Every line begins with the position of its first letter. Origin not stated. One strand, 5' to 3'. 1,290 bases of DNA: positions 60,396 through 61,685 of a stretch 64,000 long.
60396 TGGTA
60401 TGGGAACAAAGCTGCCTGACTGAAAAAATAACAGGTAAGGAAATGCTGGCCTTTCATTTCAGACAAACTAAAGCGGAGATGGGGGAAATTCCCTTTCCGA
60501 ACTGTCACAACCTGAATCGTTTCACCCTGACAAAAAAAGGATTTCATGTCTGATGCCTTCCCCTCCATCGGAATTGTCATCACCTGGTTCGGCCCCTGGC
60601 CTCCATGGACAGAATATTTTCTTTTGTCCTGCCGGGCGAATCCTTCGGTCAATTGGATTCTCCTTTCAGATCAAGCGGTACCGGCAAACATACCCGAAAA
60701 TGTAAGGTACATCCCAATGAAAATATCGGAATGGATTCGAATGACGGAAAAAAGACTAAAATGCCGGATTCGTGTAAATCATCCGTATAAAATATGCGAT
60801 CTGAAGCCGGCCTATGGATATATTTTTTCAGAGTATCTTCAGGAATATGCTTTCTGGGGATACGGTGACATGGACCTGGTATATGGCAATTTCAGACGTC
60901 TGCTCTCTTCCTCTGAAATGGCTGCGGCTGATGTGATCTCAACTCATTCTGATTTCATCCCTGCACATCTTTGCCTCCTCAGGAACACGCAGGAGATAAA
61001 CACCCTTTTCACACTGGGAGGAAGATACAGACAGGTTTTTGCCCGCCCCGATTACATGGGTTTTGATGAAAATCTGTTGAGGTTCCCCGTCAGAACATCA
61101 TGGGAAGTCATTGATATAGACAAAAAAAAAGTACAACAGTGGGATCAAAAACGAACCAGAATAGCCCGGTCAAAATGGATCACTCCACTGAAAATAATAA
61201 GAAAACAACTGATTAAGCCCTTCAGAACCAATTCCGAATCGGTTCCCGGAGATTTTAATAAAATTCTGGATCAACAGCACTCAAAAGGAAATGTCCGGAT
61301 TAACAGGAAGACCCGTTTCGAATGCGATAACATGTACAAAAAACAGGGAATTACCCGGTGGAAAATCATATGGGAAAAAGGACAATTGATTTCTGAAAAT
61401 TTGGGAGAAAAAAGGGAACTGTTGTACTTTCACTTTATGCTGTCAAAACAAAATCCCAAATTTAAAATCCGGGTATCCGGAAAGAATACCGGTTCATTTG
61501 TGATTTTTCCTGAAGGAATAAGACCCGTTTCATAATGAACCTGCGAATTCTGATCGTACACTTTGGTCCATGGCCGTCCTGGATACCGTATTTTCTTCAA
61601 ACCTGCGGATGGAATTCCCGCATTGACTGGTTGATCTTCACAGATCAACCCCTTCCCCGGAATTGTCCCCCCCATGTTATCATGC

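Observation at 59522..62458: Three tandem, translationally coupled paralogs of an uncharacterised DXD-motif family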

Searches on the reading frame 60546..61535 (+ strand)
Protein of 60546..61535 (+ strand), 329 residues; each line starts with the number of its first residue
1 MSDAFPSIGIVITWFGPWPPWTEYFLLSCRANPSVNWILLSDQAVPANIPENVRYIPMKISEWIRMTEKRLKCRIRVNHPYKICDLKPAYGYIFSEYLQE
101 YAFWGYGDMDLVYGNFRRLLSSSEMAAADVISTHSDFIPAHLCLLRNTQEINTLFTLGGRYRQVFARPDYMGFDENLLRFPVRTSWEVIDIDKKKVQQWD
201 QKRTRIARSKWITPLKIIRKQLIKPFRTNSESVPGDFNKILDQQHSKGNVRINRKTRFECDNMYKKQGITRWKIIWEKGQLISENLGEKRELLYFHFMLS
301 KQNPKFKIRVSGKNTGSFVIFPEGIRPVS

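Call 3: search_protein_families(library=pfam, proteins=[window:60546-61535:+], max_evalue=0.1)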
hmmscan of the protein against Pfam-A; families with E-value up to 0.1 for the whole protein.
window:60546-61535:+ (329 aa): 1 family
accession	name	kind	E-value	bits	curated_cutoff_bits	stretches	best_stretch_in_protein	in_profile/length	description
PF20330.3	DUF6625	-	2.4e-57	195.2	27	2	10-202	1-192/267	Family of unknown function (DUF6625)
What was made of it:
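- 60546..61535 (+): DUF6625 paralog 2 (position-2 ortholog group), 329 aa. Overlaps paralog 1 by 8 nt. Pfam PF20330 E 2.4e-57 (call 3).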

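Call 4: search_protein_families(library=ncbifam, proteins=[window:60546-61535:+], max_evalue=0.1)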
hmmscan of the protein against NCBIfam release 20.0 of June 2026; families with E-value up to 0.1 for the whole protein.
window:60546-61535:+ (329 aa): 0 families

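Call 8: find_homologous_proteins(query=window:60546-61535:+, max_evalue=0.00001)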
Query window:60546-61535:+ (329 aa): 32 proteins with E <= 0.00001 among 352 candidates.
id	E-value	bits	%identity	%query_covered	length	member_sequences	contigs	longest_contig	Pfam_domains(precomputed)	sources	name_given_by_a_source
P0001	2.5e-227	772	100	100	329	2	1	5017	PF20330.4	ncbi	-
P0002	1.9e-170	585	75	100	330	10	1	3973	PF20330.4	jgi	-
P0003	1.9e-168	578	74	100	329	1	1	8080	PF20330.4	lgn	-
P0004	5.5e-102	359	49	99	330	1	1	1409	PF20330.4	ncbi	-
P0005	2.6e-84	301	42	99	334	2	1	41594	PF20330.4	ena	-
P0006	1.1e-74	270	38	98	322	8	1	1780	PF20330.4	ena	-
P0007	8.1e-74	267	41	97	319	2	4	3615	PF20330.4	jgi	jgi:hypothetical protein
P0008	8.7e-71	257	39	98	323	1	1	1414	PF20330.4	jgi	jgi:hypothetical protein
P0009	2.0e-69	252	39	97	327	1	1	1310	PF20330.4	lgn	-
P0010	3.2e-68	248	41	97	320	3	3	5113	PF20330.4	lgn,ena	-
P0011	1.5e-66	243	39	97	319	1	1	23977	PF20330.4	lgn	-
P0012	8.0e-66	241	37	97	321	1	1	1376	PF20330.4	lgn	-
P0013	1.2e-65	240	38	98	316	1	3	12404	PF20330.4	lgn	-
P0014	4.2e-65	238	38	97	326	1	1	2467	PF20330.4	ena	-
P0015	8.9e-65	237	37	97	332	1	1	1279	PF20330.4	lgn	-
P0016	1.7e-63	233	37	97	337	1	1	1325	PF20330.4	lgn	-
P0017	1.5e-58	217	35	97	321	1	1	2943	PF20330.4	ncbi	-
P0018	1.5e-55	207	33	95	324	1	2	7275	PF20330.4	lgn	-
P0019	1.8e-54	203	40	67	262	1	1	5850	PF20330.4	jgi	-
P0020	6.2e-49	185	45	52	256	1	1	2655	PF20330.4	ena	-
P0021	1.0e-47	181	39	77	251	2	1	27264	PF20330.4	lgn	-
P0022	9.6e-47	178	36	83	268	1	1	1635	PF20330.4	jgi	jgi:hypothetical protein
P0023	9.7e-43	165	31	97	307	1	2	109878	PF20330.4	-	-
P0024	6.1e-37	146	43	47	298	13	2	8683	PF20330.4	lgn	-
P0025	9.8e-37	145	39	52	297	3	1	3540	PF20330.4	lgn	-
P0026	4.4e-36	143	34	63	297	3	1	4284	PF20330.4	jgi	-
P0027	5.5e-34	136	36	51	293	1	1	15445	PF20330.4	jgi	jgi:hypothetical protein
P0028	3.2e-31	127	36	52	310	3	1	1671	PF20330.4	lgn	-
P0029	4.3e-28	116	38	51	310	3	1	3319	PF20330.4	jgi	jgi:hypothetical protein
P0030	8.7e-28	115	34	52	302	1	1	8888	PF20330.4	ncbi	ncbi:DUF6625 family protein [Bacteroidota bacterium]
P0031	2.7e-22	97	33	53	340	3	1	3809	PF20330.4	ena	-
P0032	1.7e-19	88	27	58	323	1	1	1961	PF20330.4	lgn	-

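Call 15: find_encoding_contigs(protein=window:60546-61535:+, flank=10000, max_places=4)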
Protein window:60546-61535:+ (329 aa): no gene with exactly this product is on record in the collection.
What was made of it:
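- Tried and rejected: Not on record (call 15).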

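Call 16: find_encoding_contigs(protein=P0005, flank=10000, max_places=3)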
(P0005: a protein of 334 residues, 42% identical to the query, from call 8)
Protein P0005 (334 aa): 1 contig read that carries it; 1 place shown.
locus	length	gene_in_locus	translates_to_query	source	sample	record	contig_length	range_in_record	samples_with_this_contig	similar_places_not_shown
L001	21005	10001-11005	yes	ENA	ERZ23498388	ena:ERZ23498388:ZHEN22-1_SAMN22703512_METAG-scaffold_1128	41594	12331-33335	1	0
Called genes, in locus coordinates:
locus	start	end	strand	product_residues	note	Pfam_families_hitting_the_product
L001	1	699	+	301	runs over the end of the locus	-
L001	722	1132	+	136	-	-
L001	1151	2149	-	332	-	PF19992:DUF6427 (weak)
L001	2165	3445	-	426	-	PF02844:GARS_N, PF01071:GARS_A, PF02843:GARS_C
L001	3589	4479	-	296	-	PF11751:PorP_SprF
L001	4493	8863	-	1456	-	PF13573:SprB (weak), PF17210:SdrD_B (faint), PF13573:SprB, PF13585:CHU_C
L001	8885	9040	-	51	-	-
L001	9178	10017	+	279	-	PF20330:DUF6625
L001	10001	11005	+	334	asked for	PF20330:DUF6625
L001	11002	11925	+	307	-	PF20330:DUF6625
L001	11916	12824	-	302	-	PF00685:Sulfotransfer_1, PF13469:Sulfotransfer_3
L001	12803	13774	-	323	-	PF13469:Sulfotransfer_3 (weak)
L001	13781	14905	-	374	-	PF00534:Glycos_transf_1, PF13692:Glyco_trans_1_4, PF13524:Glyco_trans_1_2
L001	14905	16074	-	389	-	PF00534:Glycos_transf_1, PF13692:Glyco_trans_1_4, PF13524:Glyco_trans_1_2 (faint)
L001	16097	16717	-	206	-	PF01522:Polysacc_deac_1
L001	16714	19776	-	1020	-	PF11028:TMEM260_N, PF28497:DUF8416, PF28495:TMEM260_2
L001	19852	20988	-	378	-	PF28590:Lipid_A_deac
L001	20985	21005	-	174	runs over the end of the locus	PF02245:Pur_DNA_glyco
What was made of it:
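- Checked: The gene called for a more distant position-1 ortholog is also shorter (279 aa in L001, call 16).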

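Call 17: find_encoding_contigs(protein=P0011, flank=10000, max_places=3)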
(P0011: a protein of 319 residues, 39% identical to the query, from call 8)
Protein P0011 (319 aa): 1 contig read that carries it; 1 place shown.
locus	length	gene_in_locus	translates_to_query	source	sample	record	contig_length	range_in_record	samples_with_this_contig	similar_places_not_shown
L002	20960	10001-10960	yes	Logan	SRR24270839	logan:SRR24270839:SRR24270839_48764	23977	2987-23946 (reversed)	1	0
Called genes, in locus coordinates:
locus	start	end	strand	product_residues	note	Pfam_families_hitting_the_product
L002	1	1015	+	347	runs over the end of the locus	?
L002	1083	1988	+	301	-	-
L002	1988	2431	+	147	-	-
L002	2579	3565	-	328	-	-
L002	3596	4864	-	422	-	PF02844:GARS_N, PF01071:GARS_A, PF02843:GARS_C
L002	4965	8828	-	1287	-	PF13573:SprB (weak), PF18962:Por_Secre_tail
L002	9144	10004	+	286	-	PF20330:DUF6625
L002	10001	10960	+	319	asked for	PF20330:DUF6625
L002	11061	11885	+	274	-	PF20330:DUF6625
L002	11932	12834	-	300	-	PF00685:Sulfotransfer_1 (faint), PF13469:Sulfotransfer_3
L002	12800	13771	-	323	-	PF00685:Sulfotransfer_1 (weak), PF13469:Sulfotransfer_3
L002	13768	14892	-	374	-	PF13579:Glyco_trans_4_4 (faint), PF00534:Glycos_transf_1, PF13692:Glyco_trans_1_4, PF13524:Glyco_trans_1_2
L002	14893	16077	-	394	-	PF13439:Glyco_transf_4 (weak), PF00534:Glycos_transf_1, PF13692:Glyco_trans_1_4, PF13524:Glyco_trans_1_2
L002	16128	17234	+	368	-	PF09314:DUF1972, PF13439:Glyco_transf_4, PF13579:Glyco_trans_4_4, PF00534:Glycos_transf_1 (weak)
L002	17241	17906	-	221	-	PF01522:Polysacc_deac_1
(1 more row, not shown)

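Call 18: find_encoding_contigs(protein=P0021, flank=10000, max_places=3)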
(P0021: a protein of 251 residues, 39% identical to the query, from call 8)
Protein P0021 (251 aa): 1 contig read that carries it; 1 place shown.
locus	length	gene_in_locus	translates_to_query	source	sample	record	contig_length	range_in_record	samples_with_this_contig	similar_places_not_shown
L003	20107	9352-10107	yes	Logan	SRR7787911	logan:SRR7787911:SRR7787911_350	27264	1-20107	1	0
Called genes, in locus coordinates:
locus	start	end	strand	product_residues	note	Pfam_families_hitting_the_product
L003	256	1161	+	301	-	-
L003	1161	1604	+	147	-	-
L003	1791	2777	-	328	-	-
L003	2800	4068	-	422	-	PF02844:GARS_N, PF01071:GARS_A, PF02843:GARS_C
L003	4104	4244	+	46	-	-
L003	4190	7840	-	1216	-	PF06739:SBBP, PF13573:SprB, PF18962:Por_Secre_tail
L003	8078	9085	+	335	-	PF20330:DUF6625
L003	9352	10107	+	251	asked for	PF20330:DUF6625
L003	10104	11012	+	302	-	PF20330:DUF6625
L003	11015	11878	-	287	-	PF00685:Sulfotransfer_1 (weak), PF13469:Sulfotransfer_3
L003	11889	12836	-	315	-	PF00685:Sulfotransfer_1 (faint), PF13469:Sulfotransfer_3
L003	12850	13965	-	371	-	PF00534:Glycos_transf_1, PF13692:Glyco_trans_1_4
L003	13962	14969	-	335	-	PF00534:Glycos_transf_1, PF13692:Glyco_trans_1_4, PF13524:Glyco_trans_1_2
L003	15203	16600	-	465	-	PF13231:PMT_2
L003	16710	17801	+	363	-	PF09314:DUF1972, PF13439:Glyco_transf_4, PF00534:Glycos_transf_1, PF13692:Glyco_trans_1_4 (weak)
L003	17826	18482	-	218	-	PF01522:Polysacc_deac_1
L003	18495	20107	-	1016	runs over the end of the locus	PF11028:TMEM260_N, PF28497:DUF8416, PF28495:TMEM260_2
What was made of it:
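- On Operon with translational coupling: Overlaps of 4-17 nt occur at most junctions in L001-L003 (calls 16-18).
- The cluster ends with a roughly 1000-aa TMEM260_N/TMEM260_2 protein (calls 16-18).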

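Call 23: find_related_loci(query=A2, collection=genome_contigs, flank=10000)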
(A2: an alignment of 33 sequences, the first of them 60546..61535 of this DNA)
Query A2 (329 aa) in genome_contigs; peptide patterns used: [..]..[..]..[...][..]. (x = any residue, [..] = any of these).
598 stretches matched a pattern (row limit reached: there are more); 589 encode a relative of the query (tblastn E <= 1e-3); the best 80 are kept; 80 distinct loci.
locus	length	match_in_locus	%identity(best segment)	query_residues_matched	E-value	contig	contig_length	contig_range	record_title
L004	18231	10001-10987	78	1-329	2e-178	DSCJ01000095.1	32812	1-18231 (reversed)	MAG TPA_asm: Bacteroidetes bacterium isolate SpSt-1193 Ga0129302_1000391, whole genome shotgun sequence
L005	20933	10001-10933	39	8-325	9e-75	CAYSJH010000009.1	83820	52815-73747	MAG TPA_asm: uncultured Bacteroides sp. isolate binchicken_co150_133 genome assembly, contig: NODE_459_length_83820_cov_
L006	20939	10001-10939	39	8-326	1e-74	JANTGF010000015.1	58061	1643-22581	MAG: Bacteroidales bacterium isolate bin1005 c_000000000195, whole genome shotgun sequence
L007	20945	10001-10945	39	8-329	2e-70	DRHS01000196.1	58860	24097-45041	MAG TPA_asm: Bacteroides sp. isolate HyVt-375 HyVt-375_k145_644974, whole genome shotgun sequence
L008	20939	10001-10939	36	7-328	6e-67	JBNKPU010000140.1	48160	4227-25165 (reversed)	MAG: Bacteroidales bacterium isolate G1.bin.32.orig k141_317264, whole genome shotgun sequence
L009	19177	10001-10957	36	8-328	2e-66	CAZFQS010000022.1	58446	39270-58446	MAG TPA_asm: uncultured Bacteroidales bacterium isolate binchicken_co100_434 genome assembly, contig: NODE_729_length_58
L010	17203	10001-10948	36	8-325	2e-65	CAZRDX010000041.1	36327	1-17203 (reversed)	MAG TPA_asm: uncultured Rikenellaceae bacterium isolate binchicken_co219_78 genome assembly, contig: k141_527237, whole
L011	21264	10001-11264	37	7-325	5e-62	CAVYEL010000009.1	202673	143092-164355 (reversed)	MAG: uncultured Bacteroidaceae bacterium isolate MFD03804.bin.2.129 genome assembly, contig: contig_25580, whole genome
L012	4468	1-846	36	39-326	2e-60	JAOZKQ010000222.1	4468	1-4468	MAG: Bacteroidales bacterium isolate GMC10.concoct.13_sub NODE_31173_length_4468_cov_19.452980, whole genome shotgun seq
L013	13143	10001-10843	35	4-283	8e-60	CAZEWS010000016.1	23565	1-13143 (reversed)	MAG TPA_asm: uncultured Rikenellaceae bacterium isolate binchicken_co233_50 genome assembly, contig: NODE_249_length_235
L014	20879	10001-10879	36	3-301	2e-57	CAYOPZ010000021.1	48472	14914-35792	MAG TPA_asm: uncultured Bacteroidaceae bacterium isolate SRP323688_co1_165 genome assembly, contig: NODE_1379_length_484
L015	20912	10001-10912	35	8-313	1e-56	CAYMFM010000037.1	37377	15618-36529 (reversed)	MAG TPA_asm: uncultured Rikenellaceae bacterium isolate binchicken_co100_343 genome assembly, contig: NODE_1595_length_3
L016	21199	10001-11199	32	10-328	3e-56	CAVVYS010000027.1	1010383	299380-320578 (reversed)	MAG: uncultured Bacteroidaceae bacterium isolate MFD03804.bin.2.69 genome assembly, contig: contig_9176, whole genome sh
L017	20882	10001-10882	34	1-301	5e-52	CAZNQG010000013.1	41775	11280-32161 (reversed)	MAG TPA_asm: uncultured Bacteroides sp. isolate SRP323688_co1_235 genome assembly, contig: NODE_1719_length_41775_cov_7.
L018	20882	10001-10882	31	7-308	5e-52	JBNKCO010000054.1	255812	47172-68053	MAG: Bacteroidales bacterium isolate F1F2.bin.22.orig k141_149303, whole genome shotgun sequence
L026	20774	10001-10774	34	4-304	4e-46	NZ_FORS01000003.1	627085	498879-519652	Stutzerimonas kunmingensis strain DSM 25974, whole genome shotgun sequence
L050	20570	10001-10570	38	7-194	3e-43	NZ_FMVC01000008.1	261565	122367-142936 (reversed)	Flavobacterium anhuiense strain CGMCC 1.6859, whole genome shotgun sequence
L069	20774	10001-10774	28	7-306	5e-42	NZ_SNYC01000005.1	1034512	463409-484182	Pedobacter metabolipauper strain DSM 19035 Ga0074839_103, whole genome shotgun sequence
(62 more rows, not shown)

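Call 24: predict_structure(alignment_id=A2)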
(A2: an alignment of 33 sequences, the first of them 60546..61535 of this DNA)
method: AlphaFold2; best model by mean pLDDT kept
length: 329 residues; sequences in the alignment: 33
mean_pLDDT: 93.0   pTM: 0.90
mean pLDDT of the five models: 93.0, 92.8, 92.8, 92.4, 90.9
residues with pLDDT >= 90: 268; 70-90: 45; 50-70: 14; < 50: 2
segments of 3 or more residues with pLDDT < 50: none
pLDDT, mean of each block of 10 residues (from residue 1): 86 97 96 98 96 98 98 96 97 98 98 97 97 96 98 94 96 91 91 90 87 85 60 86 96 98 93 97 95 97 94 81 92
secondary structure, 60 per line:
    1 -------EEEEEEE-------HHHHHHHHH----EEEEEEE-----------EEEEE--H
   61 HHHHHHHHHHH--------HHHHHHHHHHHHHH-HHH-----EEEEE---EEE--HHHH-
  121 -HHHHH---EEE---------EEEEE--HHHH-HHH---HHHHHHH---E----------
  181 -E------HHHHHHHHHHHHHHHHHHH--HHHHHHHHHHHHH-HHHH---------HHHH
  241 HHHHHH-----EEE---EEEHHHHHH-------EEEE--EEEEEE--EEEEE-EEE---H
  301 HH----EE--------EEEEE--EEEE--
elements in order: E8-14 H22-30 E35-41 E53-57 H60-71 H80-93 E103-107 E111-113 H116-119 H122-126 E130-132 E142-146 H149-152 H160-166 H189-207 H210-222 H224-227 H237-246 E252-254 E258-260 H261-266 E274-277 E280-285 E288-292 E294-296 E317-321 E324-327
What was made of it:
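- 60546..61535 (+): AF2 model pLDDT 93.0, pTM 0.90 (call 24).
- On GT-A fold glycosyltransferase superfamily: D108-x-D110 follows strand 103-107 in the model (call 24).
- The secondary-structure order is β1-α-β2-β3-α-α-β4-DXD-β5, with the DXD at residues 108-110 right after strand 103-107 (call 24).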

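Call 26: fold_search(model_id=the predicted structure, library=pdb)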
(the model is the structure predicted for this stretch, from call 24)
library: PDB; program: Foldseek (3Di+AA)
matches with E <= 10: 1461; with E <= 0.001: 141
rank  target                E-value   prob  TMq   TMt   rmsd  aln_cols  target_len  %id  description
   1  4fqw                  2.5e-05  1.00  0.28  0.34   5.6       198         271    8  Crystal Structure of AAAA+UDP+Gal at pH 5.0 with MPD as the cryoprotectant (released 2013-12-25)
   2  4ayl                  2.7e-05  1.00  0.35  0.51  10.2       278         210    9  Molecular structure of a metal-independent bacterial glycosyltransferase that catalyzes the synthesis of histo-blood gro (released 2012-12-19)
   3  1g9r                  2.8e-05  1.00  0.30  0.35   5.8       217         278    8  CRYSTAL STRUCTURE OF GALACTOSYLTRANSFERASE LGTC IN COMPLEX WITH MN AND UDP-2F-GALACTOSE (released 2001-02-14)
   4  2vxm_A                3.0e-05  1.00  0.28  0.33   5.8       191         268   14  Screening a Limited Structure-based Library Identifies UDP-GalNAc- Specific Mutants of alpha-1,3 Galactosyltransferase (released 2008-09-23)
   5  3zgf_B                3.0e-05  1.00  0.29  0.33   6.3       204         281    9  Crystal structure of the Fucosylgalactoside alpha N- acetylgalactosaminyltransferase (GTA, cisAB mutant L266G, G268A)  (released 2013-01-23)
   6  3u0y_B                3.9e-05  1.00  0.28  0.32   6.7       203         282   10  Crystal structure of the Fucosylgalactoside alpha N-acetylgalactosaminyltransferase (GTA, cisAB mutant L266G, G268A) i (released 2012-10-24)
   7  3ioj_A                4.4e-05  1.00  0.30  0.34   6.2       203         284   10  Crystal structure of the Fucosylgalactoside alpha N-acetylgalactosaminyltransferase (GTA, cisAB mutant L266G, G268A) i (released 2010-04-07)
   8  3v0o_A                4.4e-05  1.00  0.27  0.31   6.7       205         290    9  Crystal structure of the Fucosylgalactoside alpha N-acetylgalactosaminyltransferase (GTA, cisAB mutant L266G, G268A) i (released 2013-01-23)
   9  6bjm                  4.4e-05  1.00  0.27  0.32   6.7       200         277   10  Human ABO(H) blood group glycosyltransferase GTB R188K mutant (released 2018-09-19)
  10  3v0q_A                4.6e-05  1.00  0.29  0.31   6.4       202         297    8  Crystal structure of the Fucosylgalactoside alpha N-acetylgalactosaminyltransferase (GTA, cisAB mutant L266G, G268A) i (released 2013-01-23)
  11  3v0p_A                4.6e-05  1.00  0.27  0.29   6.8       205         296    9  Crystal structure of the Fucosylgalactoside alpha N-acetylgalactosaminyltransferase (GTA, cisAB mutant L266G, G268A) i (released 2013-01-23)
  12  4frl                  4.9e-05  1.00  0.28  0.33   6.9       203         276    9  Crystal Structure of BBBB+UDP+Gal at pH 8.0 with MPD as the cryoprotectant (released 2013-12-25)
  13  2y7a_A                5.2e-05  1.00  0.29  0.33   6.2       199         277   12  Crystal structure of unliganded GTB P156L (released 2012-02-15)
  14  5cmi                  5.2e-05  1.00  0.28  0.32   7.1       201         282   10  GTA mutant without mercury - E303D (released 2016-07-20)
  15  5tjk_A                5.2e-05  1.00  0.27  0.31   6.9       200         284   10  Crystal structure of GTA + A trisaccharide (native) (released 2017-06-14)
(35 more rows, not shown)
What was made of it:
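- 60546..61535 (+): Foldseek against PDB gives GT6 and GT8 (LgtC) hits at E about 2.5e-5, probability 1.0 (call 26).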

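Call 33: search_protein_families(library=pfam, alignment_id=A2, max_evalue=10)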
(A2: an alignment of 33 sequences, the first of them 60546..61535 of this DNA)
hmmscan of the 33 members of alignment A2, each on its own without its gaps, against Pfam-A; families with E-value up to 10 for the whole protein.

A. member 1, window:60546-61535:+ (329 aa): 1 family
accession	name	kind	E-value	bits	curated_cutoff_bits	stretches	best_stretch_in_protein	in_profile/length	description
PF20330.3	DUF6625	-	2.4e-57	195.2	27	2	10-202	1-192/267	Family of unknown function (DUF6625)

B. families by the number of members that match (of 33 scanned): 15 families
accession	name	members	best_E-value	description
PF20330.3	DUF6625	33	2.1e-86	Family of unknown function (DUF6625)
PF18809.6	PBECR1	3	0.021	phage-Barnase-EndoU-ColicinE5/D-RelE like nuclease1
PF22292.1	DUF6965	2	0.1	Domain of unknown function (DUF6965)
PF19240.4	DUF5890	1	0.01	Family of unknown function (DUF5890)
PF17420.7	GP17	1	0.012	Superinfection exclusion gene product 17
PF13255.11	DUF4046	1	0.024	Protein of unknown function (DUF4046)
PF03468.20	XS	1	0.056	XS domain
PF16095.11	COR-A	1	0.056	C-terminal of Roc, COR-A domain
PF19157.5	DUF5839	1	0.067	Family of unknown function (DUF5839)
PF04866.18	Rota_NS6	1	0.098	Rotavirus non-structural protein 6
PF24844.1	PolC_DP2_central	1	0.11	DNA polymerase II large subunit DP2, central domain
PF02304.21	Phage_B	1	0.13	Scaffold protein B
PF01310.23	Adeno_PVIII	1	0.15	Adenovirus hexon associated protein, protein VIII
PF25223.1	DUF7841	1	0.15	Domain of unknown function (DUF7841)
PF01810.24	LysE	1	0.17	LysE type translocator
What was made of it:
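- On Pfam PF20330 (DUF6625): All 33 aligned relatives also match (call 33).
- None of 33 members hits a GT Pfam model even at E<=10 (call 33).
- Tried and rejected: A Pfam scan of 33 members at E<=10 gave only DUF6625 and noise (call 33).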
